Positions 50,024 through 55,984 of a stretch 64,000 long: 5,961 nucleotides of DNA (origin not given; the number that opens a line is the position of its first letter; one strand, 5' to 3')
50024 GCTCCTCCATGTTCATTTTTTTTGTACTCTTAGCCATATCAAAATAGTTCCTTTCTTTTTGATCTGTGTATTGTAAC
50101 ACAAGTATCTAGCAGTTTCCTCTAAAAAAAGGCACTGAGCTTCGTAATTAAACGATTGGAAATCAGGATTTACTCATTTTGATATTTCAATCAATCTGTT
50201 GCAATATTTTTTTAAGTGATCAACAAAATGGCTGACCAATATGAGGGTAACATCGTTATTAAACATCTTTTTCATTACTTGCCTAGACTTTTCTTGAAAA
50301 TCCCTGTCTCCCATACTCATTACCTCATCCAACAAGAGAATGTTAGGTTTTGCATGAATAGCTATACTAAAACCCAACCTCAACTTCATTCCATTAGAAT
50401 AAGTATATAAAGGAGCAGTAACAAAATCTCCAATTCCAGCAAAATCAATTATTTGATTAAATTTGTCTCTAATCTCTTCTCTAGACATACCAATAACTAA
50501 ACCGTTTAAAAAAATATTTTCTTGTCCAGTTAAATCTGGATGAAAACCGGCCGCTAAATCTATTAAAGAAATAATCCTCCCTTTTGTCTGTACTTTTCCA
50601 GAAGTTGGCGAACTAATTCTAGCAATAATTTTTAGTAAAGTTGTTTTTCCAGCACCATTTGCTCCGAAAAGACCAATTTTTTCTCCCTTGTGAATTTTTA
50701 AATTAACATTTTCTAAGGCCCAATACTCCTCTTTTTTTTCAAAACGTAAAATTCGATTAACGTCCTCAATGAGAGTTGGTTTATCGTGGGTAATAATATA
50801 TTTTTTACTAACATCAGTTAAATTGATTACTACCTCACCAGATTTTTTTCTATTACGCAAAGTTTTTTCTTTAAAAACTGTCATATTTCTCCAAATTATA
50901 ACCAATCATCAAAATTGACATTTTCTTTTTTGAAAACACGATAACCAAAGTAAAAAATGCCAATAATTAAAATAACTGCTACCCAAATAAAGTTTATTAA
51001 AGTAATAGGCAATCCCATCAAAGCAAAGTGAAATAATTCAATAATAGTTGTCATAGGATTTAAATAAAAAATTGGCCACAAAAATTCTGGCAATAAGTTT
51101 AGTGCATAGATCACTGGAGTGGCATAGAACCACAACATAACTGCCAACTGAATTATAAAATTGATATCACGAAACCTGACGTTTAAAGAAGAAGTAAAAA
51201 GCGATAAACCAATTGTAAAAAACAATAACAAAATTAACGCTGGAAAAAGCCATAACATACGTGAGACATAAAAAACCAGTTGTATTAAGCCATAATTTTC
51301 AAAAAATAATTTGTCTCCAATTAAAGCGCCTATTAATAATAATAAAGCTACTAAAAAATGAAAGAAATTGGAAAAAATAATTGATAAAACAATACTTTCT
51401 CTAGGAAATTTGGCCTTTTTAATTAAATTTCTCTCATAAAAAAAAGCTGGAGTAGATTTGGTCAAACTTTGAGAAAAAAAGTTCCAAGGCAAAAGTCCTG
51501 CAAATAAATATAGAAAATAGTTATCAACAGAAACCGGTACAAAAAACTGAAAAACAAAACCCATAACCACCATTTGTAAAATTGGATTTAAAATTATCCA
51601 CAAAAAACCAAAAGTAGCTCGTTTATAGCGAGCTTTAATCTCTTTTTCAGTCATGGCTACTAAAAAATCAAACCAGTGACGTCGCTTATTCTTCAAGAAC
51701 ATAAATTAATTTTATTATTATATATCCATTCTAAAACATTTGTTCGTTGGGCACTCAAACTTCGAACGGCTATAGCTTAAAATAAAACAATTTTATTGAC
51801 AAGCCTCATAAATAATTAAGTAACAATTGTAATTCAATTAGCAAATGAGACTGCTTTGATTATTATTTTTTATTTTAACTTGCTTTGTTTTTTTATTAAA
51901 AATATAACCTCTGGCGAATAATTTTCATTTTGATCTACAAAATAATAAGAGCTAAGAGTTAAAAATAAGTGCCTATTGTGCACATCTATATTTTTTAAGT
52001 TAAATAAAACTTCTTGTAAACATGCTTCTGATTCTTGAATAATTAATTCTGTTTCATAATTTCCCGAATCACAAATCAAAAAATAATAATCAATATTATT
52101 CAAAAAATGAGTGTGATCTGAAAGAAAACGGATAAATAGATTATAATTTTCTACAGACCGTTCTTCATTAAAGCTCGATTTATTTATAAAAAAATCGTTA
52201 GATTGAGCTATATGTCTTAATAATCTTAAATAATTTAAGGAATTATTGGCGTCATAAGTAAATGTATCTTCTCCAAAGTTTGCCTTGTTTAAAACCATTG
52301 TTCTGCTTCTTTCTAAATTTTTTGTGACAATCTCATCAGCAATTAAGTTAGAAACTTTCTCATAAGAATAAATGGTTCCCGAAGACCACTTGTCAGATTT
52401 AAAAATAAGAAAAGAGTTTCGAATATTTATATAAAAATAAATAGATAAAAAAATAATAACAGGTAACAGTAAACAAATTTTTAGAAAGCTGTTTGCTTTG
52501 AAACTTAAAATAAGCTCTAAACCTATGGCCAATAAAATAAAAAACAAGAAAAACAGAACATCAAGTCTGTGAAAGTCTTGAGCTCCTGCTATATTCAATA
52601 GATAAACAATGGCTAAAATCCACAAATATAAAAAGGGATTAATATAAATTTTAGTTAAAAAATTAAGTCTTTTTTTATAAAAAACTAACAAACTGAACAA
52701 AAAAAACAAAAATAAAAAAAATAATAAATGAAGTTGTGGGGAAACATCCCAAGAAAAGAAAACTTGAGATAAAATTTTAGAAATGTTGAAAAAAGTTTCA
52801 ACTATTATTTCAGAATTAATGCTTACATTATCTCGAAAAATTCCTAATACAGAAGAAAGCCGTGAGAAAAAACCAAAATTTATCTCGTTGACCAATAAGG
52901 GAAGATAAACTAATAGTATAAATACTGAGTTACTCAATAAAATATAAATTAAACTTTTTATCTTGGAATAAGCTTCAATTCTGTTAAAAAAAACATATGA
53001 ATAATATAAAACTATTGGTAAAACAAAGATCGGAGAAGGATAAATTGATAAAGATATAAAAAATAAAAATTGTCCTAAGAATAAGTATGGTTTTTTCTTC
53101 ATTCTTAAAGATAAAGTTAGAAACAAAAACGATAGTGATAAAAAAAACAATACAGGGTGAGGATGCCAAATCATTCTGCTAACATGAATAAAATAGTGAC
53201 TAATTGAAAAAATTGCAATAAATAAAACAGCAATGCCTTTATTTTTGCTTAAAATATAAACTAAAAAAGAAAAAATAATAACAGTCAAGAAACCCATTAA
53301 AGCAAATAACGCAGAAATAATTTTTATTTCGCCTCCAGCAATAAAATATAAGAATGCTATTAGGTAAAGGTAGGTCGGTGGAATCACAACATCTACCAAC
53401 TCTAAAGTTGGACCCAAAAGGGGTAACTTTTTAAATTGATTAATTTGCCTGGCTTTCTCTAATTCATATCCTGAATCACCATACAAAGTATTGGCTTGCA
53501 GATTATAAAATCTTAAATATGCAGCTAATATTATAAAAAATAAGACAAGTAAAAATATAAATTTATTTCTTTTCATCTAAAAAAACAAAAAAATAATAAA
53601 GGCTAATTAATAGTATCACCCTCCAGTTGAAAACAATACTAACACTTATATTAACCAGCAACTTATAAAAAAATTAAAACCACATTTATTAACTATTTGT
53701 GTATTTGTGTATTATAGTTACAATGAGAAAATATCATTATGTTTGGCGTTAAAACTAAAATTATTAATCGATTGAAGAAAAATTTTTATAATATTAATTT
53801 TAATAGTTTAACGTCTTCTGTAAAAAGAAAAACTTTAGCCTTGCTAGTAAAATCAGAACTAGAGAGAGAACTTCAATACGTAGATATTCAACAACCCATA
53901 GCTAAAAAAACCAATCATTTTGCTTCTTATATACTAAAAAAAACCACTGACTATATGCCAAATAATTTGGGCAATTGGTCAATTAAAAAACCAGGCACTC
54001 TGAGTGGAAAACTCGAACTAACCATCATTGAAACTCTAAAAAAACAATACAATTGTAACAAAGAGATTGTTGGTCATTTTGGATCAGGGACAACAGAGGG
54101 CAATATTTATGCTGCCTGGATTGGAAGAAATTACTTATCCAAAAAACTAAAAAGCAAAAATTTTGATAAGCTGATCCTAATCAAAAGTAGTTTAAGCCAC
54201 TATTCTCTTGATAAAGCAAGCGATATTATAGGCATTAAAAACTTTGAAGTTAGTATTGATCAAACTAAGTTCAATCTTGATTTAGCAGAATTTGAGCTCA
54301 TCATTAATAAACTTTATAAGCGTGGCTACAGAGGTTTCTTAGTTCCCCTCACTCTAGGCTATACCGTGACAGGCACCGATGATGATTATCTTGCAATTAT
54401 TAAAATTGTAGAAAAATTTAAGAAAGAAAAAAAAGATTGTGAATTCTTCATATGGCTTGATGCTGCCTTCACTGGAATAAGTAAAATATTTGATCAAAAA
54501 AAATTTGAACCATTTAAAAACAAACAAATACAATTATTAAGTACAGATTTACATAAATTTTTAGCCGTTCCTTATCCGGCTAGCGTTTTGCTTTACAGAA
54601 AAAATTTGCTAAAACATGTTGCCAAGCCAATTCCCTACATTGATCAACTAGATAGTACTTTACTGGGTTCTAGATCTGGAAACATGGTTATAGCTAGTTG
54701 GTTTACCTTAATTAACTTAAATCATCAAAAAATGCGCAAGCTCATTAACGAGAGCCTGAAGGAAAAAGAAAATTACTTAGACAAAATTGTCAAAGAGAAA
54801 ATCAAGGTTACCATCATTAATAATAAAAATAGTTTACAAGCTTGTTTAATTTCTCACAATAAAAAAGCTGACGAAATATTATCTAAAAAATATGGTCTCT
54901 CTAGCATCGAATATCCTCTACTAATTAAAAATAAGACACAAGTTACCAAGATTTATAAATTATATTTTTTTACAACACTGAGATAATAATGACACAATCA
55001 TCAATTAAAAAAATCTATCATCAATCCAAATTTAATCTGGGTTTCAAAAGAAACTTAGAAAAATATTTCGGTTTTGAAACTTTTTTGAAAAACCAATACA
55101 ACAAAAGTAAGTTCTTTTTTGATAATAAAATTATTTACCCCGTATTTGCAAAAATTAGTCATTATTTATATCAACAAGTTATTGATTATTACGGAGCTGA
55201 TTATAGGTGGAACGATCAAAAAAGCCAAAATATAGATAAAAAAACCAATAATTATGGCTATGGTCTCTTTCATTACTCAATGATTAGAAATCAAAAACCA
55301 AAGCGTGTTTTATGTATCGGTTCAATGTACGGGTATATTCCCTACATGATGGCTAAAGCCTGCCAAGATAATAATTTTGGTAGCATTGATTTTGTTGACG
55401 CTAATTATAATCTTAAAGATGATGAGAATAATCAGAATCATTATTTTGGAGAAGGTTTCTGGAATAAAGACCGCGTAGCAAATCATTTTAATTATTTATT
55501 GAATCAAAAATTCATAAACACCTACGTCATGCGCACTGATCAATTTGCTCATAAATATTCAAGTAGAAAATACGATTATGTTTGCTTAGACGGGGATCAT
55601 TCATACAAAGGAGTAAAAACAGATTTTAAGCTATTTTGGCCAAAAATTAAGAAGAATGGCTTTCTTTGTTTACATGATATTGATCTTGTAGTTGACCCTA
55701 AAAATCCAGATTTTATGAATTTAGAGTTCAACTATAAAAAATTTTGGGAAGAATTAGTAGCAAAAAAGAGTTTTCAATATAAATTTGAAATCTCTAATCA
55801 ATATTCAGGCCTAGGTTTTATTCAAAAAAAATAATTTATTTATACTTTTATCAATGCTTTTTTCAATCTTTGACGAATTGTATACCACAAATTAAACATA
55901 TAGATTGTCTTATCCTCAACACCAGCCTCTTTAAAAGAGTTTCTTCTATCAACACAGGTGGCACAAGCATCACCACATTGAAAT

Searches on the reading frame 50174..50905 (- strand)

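Call 5: search_protein_families(library=pfam, proteins=[window:50174-50905:-], max_evalue=0.01)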
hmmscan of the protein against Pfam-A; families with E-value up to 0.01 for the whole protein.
window:50174-50905:- (243 aa): 4 families
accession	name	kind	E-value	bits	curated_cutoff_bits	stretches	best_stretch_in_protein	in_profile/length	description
PF00005.33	ABC_tran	-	2e-23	83.9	25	1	64-195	1-135/137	ABC transporter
PF13304.12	AAA_21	-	7.8e-07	29.9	27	1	78-107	3-41/304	AAA domain, putative AbiEii toxin, Type IV TA system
PF00004.35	AAA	-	4e-06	27.7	21.2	1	79-216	3-97/131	ATPase family associated with various cellular activities (AAA)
PF00006.31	ATP-synt_ab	-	0.0036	17.4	29.5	1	69-98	9-38/213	ATP synthase alpha/beta family, nucleotide-binding domain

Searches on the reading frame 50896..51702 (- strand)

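Call 5: search_protein_families(library=pfam, proteins=[window:50896-51702:-], max_evalue=0.01)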
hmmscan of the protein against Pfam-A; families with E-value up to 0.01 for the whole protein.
window:50896-51702:- (268 aa): 1 family
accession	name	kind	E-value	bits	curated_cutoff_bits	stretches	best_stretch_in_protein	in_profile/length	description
PF01061.29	ABC2_membrane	-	2.3e-16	60.4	26.9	1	15-225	4-207/211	ABC-2 type transporter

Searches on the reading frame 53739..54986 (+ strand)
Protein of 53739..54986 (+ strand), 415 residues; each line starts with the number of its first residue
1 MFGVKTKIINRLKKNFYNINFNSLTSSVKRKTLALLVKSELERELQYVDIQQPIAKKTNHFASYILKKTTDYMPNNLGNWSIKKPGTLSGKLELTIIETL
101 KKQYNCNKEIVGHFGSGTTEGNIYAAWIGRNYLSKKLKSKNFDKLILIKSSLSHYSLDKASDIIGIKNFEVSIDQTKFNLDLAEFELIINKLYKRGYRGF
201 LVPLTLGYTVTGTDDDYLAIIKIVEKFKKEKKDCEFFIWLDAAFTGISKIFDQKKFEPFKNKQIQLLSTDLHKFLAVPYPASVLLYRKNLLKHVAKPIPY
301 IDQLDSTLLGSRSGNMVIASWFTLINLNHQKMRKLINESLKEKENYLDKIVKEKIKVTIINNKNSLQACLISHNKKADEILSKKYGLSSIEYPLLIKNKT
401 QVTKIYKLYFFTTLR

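Call 5: search_protein_families(library=pfam, proteins=[window:53739-54986:+], max_evalue=0.01)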
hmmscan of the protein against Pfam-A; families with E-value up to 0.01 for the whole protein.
window:53739-54986:+ (415 aa): 1 family
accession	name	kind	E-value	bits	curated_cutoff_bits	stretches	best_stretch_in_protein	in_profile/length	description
PF00282.25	Pyridoxal_deC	-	1.1e-11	44.5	27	1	105-361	93-363/375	Pyridoxal-dependent decarboxylase conserved domain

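Call 6: search_protein_families(library=ncbifam, proteins=[window:53739-54986:+], max_evalue=0.1)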
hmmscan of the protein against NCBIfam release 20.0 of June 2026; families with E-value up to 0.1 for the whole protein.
window:53739-54986:+ (415 aa): 6 families
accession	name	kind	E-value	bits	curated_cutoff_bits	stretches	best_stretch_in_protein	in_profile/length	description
NF002748.0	PRK02769.1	equivalog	6.9e-38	130.3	305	1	44-370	20-328/382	histidine decarboxylase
TIGR03812.1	tyr_de_CO2_Arch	equivalog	4.6e-26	91.5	299.4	1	56-364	30-320/375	tyrosine decarboxylase MfnA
TIGR03799.1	NOD_PanD_pyr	equivalog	3.1e-15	55.6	606.1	1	112-361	162-426/522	pyridoxal-dependent aspartate 1-decarboxylase PanP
TIGR01788.1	Glu-decarb-GAD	equivalog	4.4e-11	42.1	380.4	1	91-377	80-368/431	glutamate decarboxylase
TIGR03811.1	tyr_de_CO2_Ent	equivalog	4.2e-07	28.8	905.3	1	150-262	228-343/608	tyrosine decarboxylase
NF052646.1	DABADecarRhbB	equivalog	2.5e-05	23.1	900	1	95-288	141-324/491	L-2,4-diaminobutyrate decarboxylase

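Call 57: search_solved_structures(query=window:53739-54986:+, max_evalue=0.001)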
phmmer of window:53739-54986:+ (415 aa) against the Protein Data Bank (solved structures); distinct sequences matched with E-value up to 0.001: 21.
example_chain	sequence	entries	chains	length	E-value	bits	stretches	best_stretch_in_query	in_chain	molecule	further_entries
8jg7_A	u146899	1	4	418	1.3e-17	67.2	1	70-373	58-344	Serine decarboxylase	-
8jij_A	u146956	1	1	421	2.3e-17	66.4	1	71-361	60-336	Serine decarboxylase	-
8jik_A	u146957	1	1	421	2.3e-17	66.4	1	71-361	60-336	Serine decarboxylase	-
8zpi_A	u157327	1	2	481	6.3e-15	58.3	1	86-388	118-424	Diaminobutyrate-2-oxoglutarate transaminase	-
7erv_A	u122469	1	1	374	6.7e-15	58.2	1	60-366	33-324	Histidine decarboxylase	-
7eru_A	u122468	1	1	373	9e-15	57.8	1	60-366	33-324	Histidine decarboxylase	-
3f9t_A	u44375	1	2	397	4.6e-11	45.6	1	68-354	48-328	L-tyrosine decarboxylase MfnA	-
6jy1_A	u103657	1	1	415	5.2e-11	45.4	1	67-354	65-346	L-tyrosine/L-aspartate decarboxylase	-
6m4y_A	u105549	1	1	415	5.2e-11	45.4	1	67-354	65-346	L-tyrosine/L-aspartate decarboxylase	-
6ldr_A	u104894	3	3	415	3.1e-10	42.9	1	67-354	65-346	L-tyrosine/L-aspartate decarboxylase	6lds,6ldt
2okk_A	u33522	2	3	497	2.1e-08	36.9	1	112-291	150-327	Glutamate decarboxylase 2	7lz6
3mc6_A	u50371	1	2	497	2.2e-08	36.8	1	91-343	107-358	Sphingosine-1-phosphate lyase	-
3vp6_A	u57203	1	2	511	2.1e-06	30.3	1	107-284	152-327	Glutamate decarboxylase 1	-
2okj_A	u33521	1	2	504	2.1e-06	30.2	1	107-283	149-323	Glutamate decarboxylase 1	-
5hsi_A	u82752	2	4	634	5.5e-05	25.6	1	149-266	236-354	Putative decarboxylase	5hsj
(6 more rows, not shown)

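Call 97: search_protein_families(library=padloc, proteins=[window:53739-54986:+], max_evalue=0.001)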
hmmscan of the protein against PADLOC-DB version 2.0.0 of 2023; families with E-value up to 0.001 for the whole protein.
window:53739-54986:+ (415 aa): 0 families

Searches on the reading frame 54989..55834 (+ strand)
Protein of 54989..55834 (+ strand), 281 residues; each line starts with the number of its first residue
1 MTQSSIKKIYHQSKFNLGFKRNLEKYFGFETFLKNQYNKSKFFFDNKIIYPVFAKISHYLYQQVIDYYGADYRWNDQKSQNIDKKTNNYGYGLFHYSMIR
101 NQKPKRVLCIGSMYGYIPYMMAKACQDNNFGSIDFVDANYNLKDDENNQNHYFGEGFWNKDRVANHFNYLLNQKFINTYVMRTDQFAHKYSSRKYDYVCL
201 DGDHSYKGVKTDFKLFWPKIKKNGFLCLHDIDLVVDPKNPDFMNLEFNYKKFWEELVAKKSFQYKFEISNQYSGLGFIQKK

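Call 5: search_protein_families(library=pfam, proteins=[window:54989-55834:+], max_evalue=0.01)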
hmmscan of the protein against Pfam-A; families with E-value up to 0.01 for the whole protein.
window:54989-55834:+ (281 aa): 1 family
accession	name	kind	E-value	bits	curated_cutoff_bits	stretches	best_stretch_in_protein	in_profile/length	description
PF13578.12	Methyltransf_24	-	1.3e-14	55.4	26.3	1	110-231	3-105/105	Methyltransferase domain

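Call 6: search_protein_families(library=ncbifam, proteins=[window:54989-55834:+], max_evalue=0.1)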
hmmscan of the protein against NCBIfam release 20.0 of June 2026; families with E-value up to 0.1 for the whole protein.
window:54989-55834:+ (281 aa): 2 families
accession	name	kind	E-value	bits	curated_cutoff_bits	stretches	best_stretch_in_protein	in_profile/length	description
NF009976.0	PRK13441.1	equivalog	0.014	15.2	153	1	1-52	1-53/182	F0F1 ATP synthase subunit delta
TIGR00351.1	narI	equivalog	0.088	12.7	105.55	0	42-99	7-60/225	respiratory nitrate reductase subunit gamma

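Call 56: search_solved_structures(query=window:54989-55834:+, max_evalue=1)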
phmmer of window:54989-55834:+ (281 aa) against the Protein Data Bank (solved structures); distinct sequences matched with E-value up to 1: 4.
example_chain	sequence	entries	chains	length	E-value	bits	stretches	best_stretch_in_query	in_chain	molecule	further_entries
3egw_C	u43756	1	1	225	0.65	12.6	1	41-99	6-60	Respiratory nitrate reductase 1 gamma chain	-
1y5i_C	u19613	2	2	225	0.92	12.1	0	41-99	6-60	Respiratory nitrate reductase 1 gamma chain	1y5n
1y5l_C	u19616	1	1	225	0.93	12.1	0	41-98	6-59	Respiratory nitrate reductase 1 gamma chain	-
1q16_C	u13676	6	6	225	0.97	12.1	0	41-99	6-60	Respiratory nitrate reductase 1 gamma chain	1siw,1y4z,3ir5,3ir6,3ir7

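Call 97: search_protein_families(library=padloc, proteins=[window:54989-55834:+], max_evalue=0.001)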
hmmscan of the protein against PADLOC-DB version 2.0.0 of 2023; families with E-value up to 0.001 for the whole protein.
window:54989-55834:+ (281 aa): 0 families
